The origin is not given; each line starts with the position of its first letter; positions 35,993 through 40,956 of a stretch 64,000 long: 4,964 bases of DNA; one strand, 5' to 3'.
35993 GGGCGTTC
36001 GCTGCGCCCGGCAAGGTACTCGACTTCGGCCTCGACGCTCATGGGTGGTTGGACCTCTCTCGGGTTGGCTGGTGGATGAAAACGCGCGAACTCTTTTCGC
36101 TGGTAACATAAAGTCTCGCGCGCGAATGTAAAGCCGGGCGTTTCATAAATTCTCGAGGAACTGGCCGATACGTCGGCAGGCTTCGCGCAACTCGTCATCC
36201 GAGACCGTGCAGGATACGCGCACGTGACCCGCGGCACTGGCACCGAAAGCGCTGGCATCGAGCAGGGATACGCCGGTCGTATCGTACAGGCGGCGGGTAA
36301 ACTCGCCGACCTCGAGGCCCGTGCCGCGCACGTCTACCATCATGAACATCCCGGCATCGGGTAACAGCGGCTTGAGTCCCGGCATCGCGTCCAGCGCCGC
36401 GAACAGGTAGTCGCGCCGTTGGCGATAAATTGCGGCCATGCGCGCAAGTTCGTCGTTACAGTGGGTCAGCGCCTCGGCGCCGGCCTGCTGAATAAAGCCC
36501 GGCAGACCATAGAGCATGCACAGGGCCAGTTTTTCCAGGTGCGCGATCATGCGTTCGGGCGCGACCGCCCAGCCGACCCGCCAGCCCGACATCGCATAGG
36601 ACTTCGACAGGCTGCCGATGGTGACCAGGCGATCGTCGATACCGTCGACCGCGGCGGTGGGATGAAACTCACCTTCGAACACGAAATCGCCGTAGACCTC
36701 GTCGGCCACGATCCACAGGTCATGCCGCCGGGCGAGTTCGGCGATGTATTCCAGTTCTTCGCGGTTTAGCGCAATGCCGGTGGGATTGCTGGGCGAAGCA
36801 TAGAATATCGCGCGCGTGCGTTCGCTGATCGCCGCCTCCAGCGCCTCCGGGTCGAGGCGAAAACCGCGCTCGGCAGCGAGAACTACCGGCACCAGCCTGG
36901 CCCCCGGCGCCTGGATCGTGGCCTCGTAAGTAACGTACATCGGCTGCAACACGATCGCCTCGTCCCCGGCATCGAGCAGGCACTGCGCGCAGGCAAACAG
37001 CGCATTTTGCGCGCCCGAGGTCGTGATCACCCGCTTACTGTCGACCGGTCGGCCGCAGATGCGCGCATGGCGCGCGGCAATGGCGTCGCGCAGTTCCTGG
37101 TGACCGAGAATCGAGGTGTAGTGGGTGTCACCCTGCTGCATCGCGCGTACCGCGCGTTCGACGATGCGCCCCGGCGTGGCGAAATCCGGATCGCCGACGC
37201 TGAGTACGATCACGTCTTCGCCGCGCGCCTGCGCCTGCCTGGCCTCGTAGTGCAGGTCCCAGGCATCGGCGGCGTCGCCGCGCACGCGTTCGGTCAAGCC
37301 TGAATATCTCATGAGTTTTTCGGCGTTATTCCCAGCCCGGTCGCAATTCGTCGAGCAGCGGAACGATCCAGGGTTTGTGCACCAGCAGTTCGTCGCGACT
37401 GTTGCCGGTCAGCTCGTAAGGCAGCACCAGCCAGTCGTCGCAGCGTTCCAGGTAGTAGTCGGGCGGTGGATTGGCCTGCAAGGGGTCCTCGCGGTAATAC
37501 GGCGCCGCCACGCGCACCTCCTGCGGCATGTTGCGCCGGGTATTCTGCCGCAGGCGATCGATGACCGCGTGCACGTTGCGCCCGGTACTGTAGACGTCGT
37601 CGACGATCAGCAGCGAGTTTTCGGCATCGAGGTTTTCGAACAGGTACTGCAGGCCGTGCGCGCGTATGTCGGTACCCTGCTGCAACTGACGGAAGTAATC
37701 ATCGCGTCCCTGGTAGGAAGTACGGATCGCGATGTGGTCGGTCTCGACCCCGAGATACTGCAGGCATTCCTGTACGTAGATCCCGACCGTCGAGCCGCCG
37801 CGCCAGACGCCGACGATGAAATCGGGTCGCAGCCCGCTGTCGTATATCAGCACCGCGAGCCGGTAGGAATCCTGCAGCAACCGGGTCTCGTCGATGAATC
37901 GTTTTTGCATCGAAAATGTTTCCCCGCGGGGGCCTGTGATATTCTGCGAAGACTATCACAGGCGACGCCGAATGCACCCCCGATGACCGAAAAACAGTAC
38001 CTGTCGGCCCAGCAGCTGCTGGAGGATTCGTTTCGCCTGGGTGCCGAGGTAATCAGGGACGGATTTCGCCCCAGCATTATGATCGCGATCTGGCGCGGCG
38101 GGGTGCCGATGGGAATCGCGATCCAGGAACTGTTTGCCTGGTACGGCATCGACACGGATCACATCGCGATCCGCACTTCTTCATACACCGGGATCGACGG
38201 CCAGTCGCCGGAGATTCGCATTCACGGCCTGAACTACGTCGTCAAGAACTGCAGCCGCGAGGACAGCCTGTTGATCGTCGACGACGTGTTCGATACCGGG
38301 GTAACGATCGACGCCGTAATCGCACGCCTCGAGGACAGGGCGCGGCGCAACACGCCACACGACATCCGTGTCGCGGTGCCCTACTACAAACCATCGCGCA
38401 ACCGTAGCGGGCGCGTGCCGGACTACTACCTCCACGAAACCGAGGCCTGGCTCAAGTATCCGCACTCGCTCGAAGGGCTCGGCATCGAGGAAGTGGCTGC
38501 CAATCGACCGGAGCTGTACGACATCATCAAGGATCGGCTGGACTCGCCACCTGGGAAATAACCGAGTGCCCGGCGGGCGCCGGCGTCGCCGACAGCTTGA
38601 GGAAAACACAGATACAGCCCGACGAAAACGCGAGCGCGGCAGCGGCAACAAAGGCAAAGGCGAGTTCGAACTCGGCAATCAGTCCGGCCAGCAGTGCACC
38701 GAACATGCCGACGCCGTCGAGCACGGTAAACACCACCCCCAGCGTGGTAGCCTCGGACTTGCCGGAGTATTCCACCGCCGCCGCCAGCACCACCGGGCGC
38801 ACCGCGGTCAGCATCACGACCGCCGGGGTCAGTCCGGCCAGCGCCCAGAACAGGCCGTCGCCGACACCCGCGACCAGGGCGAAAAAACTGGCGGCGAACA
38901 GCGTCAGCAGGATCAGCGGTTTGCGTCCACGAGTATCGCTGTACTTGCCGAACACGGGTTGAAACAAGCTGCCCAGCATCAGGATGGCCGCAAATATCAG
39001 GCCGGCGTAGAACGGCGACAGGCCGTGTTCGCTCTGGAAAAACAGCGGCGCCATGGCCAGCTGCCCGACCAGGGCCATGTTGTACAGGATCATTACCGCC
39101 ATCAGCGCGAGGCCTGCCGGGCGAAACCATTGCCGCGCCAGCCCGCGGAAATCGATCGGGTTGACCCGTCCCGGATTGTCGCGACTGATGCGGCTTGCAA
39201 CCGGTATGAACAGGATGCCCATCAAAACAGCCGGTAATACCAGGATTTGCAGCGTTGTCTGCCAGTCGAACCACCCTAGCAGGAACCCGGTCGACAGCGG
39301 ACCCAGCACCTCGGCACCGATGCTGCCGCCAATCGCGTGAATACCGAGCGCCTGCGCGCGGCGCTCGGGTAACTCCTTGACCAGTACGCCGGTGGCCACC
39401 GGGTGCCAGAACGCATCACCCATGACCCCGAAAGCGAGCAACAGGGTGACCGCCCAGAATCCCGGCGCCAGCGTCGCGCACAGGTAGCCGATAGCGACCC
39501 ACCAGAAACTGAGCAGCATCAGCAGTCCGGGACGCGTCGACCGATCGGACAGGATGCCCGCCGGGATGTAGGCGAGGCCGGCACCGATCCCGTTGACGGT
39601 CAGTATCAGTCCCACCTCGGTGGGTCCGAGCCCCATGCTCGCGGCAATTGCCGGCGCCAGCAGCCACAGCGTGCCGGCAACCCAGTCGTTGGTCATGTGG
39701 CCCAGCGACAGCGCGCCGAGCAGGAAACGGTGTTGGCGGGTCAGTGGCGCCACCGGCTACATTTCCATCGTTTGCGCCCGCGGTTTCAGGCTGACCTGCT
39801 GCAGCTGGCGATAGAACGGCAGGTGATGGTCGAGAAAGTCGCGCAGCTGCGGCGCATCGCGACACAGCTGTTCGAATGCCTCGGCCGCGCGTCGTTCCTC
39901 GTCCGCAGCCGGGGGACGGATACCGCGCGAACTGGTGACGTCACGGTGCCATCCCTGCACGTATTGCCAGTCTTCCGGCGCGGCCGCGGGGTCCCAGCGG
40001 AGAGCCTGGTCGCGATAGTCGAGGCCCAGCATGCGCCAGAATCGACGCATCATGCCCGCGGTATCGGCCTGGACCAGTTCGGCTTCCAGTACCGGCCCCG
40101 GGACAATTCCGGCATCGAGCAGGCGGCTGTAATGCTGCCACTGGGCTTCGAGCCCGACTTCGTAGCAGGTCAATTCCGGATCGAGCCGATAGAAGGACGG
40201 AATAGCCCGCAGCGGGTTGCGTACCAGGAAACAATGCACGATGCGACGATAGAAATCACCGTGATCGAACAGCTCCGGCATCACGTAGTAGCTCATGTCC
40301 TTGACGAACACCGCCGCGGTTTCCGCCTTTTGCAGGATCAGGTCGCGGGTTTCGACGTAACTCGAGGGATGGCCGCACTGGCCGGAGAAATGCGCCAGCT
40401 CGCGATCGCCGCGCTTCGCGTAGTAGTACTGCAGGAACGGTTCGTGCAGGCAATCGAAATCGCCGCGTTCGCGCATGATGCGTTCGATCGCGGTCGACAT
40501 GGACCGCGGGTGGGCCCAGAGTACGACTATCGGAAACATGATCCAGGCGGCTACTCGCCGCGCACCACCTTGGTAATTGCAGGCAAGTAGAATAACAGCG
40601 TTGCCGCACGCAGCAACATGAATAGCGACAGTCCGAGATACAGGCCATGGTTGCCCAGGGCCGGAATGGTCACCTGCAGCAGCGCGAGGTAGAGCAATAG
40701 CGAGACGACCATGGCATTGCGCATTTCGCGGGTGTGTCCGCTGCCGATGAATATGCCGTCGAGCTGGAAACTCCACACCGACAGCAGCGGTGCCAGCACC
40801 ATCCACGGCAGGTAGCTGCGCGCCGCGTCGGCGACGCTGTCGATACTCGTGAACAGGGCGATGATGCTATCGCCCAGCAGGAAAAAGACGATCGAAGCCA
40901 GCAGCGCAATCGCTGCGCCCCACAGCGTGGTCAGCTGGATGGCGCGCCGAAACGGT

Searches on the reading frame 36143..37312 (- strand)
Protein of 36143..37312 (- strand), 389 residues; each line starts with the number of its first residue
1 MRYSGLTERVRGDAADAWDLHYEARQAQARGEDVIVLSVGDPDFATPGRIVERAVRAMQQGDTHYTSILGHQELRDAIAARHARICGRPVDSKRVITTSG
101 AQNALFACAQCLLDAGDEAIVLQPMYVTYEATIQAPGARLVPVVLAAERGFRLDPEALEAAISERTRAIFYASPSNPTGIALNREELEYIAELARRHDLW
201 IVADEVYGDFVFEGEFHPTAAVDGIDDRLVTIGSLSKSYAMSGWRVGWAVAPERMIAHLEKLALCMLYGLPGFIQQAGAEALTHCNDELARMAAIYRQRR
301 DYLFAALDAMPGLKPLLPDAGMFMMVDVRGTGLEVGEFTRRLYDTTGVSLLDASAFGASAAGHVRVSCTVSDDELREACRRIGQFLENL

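Call 22: find_encoding_contigs(protein=window:36143-37312:-, flank=10000, max_places=2)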
Protein window:36143-37312:- (389 aa): 2 contigs read that carry it; 1 place shown.
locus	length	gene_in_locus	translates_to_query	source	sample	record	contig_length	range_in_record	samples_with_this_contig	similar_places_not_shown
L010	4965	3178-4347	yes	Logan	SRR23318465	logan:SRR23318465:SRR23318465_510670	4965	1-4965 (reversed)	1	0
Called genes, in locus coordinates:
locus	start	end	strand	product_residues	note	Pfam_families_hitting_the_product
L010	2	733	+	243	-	?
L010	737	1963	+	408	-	PF07690:MFS_1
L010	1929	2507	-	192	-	PF00156:Pribosyltran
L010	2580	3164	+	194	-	PF00156:Pribosyltran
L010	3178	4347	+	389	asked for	PF00155:Aminotran_1_2, PF00266:Aminotran_5 (weak), PF01041:DegT_DnrJ_EryC1, PF01053:Cys_Met_Meta_PP (weak)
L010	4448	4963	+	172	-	?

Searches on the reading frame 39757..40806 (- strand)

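Call 25: search_protein_families(library=pfam, proteins=[window:39757-40806:-], max_evalue=0.00001)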
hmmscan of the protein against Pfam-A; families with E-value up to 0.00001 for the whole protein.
window:39757-40806:- (349 aa): 1 family
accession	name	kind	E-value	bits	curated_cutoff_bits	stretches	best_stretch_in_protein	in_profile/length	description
PF19798.5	Sulfotransfer_5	-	3.8e-15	56.4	23.2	1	94-300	3-200/226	Sulfotransferase domain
